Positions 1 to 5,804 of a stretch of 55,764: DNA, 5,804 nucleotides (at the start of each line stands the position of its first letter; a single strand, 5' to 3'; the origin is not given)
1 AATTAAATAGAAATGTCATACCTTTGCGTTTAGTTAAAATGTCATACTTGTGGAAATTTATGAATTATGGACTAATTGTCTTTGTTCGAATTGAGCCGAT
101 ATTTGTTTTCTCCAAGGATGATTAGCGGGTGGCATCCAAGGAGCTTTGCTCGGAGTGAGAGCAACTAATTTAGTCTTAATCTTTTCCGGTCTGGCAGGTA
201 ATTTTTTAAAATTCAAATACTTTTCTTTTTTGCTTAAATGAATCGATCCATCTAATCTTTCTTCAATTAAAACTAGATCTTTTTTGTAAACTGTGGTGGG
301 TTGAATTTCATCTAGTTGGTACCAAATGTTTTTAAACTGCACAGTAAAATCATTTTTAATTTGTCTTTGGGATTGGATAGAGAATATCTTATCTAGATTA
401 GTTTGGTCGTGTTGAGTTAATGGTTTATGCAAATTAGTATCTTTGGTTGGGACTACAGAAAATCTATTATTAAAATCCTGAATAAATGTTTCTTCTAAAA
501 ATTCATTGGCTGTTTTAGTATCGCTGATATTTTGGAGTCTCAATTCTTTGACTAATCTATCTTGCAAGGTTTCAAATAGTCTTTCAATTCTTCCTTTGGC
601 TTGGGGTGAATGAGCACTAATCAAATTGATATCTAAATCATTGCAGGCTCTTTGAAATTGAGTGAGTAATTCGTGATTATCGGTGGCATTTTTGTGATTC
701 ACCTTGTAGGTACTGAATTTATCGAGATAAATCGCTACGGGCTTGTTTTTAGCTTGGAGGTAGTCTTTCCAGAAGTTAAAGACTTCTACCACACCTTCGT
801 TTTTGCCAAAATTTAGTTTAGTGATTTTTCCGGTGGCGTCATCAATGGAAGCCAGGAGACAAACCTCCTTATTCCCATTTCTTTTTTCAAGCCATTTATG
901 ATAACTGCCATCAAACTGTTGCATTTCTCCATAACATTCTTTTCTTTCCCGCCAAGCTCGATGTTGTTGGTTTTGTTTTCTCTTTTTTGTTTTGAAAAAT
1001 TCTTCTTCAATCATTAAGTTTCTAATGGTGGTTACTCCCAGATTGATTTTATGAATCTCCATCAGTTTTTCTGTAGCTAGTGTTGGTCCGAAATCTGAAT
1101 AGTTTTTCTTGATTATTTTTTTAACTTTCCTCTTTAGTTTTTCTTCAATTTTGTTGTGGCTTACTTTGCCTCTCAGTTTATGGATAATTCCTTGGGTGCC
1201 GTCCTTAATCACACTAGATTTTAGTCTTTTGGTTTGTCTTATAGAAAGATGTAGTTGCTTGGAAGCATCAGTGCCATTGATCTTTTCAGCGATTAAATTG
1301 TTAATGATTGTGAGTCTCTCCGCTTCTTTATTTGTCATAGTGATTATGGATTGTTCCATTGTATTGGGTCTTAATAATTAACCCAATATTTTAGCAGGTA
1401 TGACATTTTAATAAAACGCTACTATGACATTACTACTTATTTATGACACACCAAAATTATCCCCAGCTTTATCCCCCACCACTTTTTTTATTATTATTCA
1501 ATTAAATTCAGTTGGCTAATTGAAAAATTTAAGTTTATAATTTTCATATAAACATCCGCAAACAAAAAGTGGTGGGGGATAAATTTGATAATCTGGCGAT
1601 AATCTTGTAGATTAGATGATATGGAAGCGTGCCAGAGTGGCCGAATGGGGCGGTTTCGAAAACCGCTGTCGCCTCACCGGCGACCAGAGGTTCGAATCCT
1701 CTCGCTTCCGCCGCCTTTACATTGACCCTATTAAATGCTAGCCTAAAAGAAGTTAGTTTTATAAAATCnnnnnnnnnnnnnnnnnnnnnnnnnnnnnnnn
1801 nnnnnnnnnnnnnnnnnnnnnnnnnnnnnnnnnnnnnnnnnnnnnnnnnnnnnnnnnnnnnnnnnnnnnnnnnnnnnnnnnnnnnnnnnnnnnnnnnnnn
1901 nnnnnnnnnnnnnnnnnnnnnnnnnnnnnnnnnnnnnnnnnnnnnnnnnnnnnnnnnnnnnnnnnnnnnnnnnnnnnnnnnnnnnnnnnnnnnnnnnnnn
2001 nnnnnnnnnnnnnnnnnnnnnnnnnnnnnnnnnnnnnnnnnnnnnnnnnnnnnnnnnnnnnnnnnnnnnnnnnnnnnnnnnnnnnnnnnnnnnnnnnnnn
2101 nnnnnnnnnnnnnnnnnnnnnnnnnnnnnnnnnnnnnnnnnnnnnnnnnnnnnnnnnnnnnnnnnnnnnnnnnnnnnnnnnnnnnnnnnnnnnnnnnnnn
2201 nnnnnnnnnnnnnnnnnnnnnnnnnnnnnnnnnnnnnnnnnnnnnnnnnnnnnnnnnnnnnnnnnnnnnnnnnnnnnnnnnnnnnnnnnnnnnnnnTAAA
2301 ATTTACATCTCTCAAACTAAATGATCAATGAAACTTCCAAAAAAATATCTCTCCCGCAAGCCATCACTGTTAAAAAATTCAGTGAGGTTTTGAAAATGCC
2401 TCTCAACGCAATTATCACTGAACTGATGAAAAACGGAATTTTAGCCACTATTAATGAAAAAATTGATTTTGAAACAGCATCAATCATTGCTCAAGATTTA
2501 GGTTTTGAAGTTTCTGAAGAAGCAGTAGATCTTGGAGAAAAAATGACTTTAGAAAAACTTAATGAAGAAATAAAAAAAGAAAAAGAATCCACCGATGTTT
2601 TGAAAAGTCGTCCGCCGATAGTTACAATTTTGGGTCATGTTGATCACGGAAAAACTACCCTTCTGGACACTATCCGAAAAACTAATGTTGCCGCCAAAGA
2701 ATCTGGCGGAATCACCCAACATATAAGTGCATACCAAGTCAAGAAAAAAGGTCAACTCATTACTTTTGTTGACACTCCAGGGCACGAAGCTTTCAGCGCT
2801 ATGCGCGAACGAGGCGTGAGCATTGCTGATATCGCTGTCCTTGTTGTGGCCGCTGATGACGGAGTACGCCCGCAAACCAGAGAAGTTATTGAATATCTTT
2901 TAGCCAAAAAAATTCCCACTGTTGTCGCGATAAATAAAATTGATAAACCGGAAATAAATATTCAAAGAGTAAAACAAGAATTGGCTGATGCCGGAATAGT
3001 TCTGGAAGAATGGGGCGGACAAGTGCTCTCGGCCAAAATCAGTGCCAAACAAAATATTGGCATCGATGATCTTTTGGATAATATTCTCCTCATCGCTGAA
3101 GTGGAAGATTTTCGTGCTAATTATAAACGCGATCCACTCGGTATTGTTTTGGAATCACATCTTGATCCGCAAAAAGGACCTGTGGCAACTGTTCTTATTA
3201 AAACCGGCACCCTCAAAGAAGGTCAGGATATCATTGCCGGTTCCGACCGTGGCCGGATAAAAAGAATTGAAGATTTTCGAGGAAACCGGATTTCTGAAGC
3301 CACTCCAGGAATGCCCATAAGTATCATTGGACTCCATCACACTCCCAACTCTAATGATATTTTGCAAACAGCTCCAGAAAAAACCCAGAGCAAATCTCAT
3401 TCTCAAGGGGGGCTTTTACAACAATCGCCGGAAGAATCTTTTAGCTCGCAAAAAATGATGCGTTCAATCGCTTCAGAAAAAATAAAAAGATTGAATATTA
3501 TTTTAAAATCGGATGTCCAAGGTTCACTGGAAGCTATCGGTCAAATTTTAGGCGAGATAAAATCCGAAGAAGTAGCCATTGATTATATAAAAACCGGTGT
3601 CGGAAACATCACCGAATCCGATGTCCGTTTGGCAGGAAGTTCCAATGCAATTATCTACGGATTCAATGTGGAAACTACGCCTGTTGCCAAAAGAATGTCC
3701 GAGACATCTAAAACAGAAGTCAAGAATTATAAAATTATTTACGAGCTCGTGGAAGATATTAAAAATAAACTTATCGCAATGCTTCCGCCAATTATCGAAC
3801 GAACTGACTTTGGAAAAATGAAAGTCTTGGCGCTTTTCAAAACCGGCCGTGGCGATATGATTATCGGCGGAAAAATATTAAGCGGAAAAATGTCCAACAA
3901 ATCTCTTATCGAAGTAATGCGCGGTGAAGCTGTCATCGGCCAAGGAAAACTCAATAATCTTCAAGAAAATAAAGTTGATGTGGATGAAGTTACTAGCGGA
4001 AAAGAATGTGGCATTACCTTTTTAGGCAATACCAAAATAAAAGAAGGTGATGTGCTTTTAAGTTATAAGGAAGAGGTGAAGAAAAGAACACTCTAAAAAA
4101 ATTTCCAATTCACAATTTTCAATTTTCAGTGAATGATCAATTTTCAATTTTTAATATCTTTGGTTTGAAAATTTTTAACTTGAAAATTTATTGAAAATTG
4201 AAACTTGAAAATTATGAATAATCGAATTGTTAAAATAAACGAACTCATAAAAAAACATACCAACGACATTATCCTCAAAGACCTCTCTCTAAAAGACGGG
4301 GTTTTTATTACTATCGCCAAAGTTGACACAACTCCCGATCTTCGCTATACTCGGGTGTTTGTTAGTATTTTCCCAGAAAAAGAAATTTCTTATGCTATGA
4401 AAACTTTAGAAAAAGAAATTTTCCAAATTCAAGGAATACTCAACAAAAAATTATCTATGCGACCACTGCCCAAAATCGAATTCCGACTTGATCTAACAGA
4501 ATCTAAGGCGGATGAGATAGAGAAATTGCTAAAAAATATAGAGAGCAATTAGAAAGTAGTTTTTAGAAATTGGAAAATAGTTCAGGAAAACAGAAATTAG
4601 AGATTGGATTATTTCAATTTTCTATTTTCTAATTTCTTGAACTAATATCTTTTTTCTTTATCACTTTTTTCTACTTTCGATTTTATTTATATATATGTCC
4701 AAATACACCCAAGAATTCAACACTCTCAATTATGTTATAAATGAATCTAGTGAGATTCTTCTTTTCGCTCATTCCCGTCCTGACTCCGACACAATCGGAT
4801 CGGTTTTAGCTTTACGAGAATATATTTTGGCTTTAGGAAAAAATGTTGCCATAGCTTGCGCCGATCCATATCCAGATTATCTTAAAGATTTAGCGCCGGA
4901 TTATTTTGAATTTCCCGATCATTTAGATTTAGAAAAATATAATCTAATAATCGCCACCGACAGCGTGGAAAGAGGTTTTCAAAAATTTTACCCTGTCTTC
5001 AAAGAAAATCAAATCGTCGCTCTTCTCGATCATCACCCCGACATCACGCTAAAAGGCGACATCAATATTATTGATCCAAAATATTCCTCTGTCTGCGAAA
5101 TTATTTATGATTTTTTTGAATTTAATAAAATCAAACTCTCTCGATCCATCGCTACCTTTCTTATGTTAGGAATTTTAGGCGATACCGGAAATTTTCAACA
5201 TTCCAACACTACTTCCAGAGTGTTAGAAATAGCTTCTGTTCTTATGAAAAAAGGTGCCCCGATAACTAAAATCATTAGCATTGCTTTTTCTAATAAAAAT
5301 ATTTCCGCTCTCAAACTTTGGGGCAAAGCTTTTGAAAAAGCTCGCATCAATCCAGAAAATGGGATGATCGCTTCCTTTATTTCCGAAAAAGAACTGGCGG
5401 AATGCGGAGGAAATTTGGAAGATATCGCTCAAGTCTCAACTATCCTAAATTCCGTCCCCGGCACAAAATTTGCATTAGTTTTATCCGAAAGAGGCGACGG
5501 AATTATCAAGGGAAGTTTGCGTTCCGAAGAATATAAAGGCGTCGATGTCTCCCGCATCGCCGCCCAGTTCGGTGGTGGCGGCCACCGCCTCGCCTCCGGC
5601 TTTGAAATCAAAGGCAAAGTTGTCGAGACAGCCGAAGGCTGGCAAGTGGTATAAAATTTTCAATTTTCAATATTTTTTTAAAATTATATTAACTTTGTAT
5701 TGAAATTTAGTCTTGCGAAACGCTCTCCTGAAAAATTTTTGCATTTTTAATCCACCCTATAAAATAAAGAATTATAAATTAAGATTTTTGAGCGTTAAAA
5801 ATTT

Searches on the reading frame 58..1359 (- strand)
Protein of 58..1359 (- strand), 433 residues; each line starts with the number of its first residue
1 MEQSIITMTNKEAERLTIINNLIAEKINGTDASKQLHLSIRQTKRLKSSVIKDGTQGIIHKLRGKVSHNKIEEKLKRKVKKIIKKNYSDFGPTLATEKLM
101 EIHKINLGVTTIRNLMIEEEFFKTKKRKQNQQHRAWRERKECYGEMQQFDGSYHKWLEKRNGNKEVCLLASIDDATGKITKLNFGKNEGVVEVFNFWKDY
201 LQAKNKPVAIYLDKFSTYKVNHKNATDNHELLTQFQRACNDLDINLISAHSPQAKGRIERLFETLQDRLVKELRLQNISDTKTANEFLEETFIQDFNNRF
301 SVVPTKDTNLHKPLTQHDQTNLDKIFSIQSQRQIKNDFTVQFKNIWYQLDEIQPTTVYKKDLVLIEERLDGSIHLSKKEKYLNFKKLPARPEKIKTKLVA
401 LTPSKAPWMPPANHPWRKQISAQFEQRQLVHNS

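Call 30: search_protein_families(library=pfam, proteins=[window:58-1359:-], max_evalue=0.001)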
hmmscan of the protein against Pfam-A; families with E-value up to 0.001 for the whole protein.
window:58-1359:- (433 aa): 0 families

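Call 37: find_encoding_contigs(protein=window:58-1359:-, flank=10000, max_places=5)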
Protein window:58-1359:- (433 aa): 23 contigs read that carry it; 5 places shown.
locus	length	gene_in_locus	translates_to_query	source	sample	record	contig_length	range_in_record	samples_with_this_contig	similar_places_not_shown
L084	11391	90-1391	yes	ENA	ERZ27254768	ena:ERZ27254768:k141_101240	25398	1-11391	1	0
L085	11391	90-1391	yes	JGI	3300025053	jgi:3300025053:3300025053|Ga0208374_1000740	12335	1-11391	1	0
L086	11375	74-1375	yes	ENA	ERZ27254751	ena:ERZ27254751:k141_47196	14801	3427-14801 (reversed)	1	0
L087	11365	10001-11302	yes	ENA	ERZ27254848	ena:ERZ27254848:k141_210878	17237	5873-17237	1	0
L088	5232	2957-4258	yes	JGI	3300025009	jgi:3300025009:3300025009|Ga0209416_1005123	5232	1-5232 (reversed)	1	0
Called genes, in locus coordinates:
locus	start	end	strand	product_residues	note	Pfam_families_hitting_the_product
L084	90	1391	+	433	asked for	-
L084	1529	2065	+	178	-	PF00011:HSP20, PF17886:ArsA_HSP20 (weak)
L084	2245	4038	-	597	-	-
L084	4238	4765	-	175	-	PF00293:NUDIX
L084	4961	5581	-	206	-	PF01555:N6_N4_Mtase, PF01170:UPF0020 (weak), PF08241:Methyltransf_11 (faint), PF13649:Methyltransf_25 (faint), PF01555:N6_N4_Mtase (weak)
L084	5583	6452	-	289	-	PF04556:DpnII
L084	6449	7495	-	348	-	PF14072:DndB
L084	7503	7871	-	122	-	-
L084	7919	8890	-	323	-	PF02086:MethyltransfD12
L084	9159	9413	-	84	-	PF01541:GIY-YIG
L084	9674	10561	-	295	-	PF08346:AntA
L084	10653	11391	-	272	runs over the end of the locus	PF04383:KilA-N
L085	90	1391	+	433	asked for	-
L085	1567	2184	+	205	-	-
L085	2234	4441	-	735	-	PF17191:RecG_wedge, PF00270:DEAD, PF04851:ResIII, PF00271:Helicase_C, PF19833:RecG_dom3_C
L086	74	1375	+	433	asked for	-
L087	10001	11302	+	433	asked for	-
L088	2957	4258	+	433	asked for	-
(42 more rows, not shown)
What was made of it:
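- Tried and rejected: The left-end 433-aa gene turned out to be multi-context (call 37).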

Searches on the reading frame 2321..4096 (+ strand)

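Call 30: search_protein_families(library=pfam, proteins=[window:2321-4096:+], max_evalue=0.001)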
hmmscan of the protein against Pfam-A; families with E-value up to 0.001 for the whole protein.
window:2321-4096:+ (591 aa): 13 families
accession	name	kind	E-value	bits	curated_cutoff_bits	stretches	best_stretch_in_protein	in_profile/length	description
PF00009.33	GTP_EFTU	-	1.2e-37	129.8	26.5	1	100-256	5-183/188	Elongation factor Tu GTP binding domain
PF11987.13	IF-2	-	2.1e-34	118.4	27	1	369-481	5-117/117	Translation-initiation factor 2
PF22042.2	EF-G_D2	-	3e-18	66.2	27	1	274-349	4-82/84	Elongation factor G domain 2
PF01926.29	MMR_HSR1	-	1.4e-13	51.4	21.9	1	101-206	2-113/113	50S ribosome-binding GTPase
PF04760.21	IF2_N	-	9.9e-10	38.5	25.3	1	14-63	3-53/53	Translation initiation factor IF-2, N-terminal region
PF03144.31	GTP_EFTU_D2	-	4.2e-08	34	30.3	0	286-336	1-57/73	Elongation factor Tu domain 2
PF14578.12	GTP_EFTU_D4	-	1.2e-05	25.6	23.8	1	510-579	16-85/86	Elongation factor Tu domain 4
PF09439.16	SRPRB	-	1.4e-05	25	25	1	98-222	3-122/178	Signal recognition particle receptor beta subunit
PF00071.28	Ras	-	2.6e-05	24.3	21.6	1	102-255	3-156/162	Ras family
PF08477.19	Roc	-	4.9e-05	24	27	1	101-208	2-119/119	Ras of Complex, Roc, domain of DAPkinase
PF02421.24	FeoB_N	-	9.1e-05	22.5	27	1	101-254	3-155/156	Ferrous iron transport protein B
PF10662.15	PduV-EutP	-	0.00012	22.4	21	1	101-254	4-140/143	Ethanolamine utilisation - propanediol utilisation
PF00025.27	Arf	-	0.00081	19.3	22.3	0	101-248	17-167/174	ADP-ribosylation factor family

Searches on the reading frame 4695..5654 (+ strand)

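Call 30: search_protein_families(library=pfam, proteins=[window:4695-5654:+], max_evalue=0.001)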
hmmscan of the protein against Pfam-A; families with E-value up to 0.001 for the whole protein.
window:4695-5654:+ (319 aa): 2 families
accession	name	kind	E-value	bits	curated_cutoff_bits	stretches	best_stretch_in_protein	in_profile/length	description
PF01368.27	DHH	-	1.3e-15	58.2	28.1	1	21-160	2-125/125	DHH family, N-terminal domain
PF02272.25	DHHA1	-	1.3e-08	35.7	25.9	1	238-308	12-87/102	DHHA1 domain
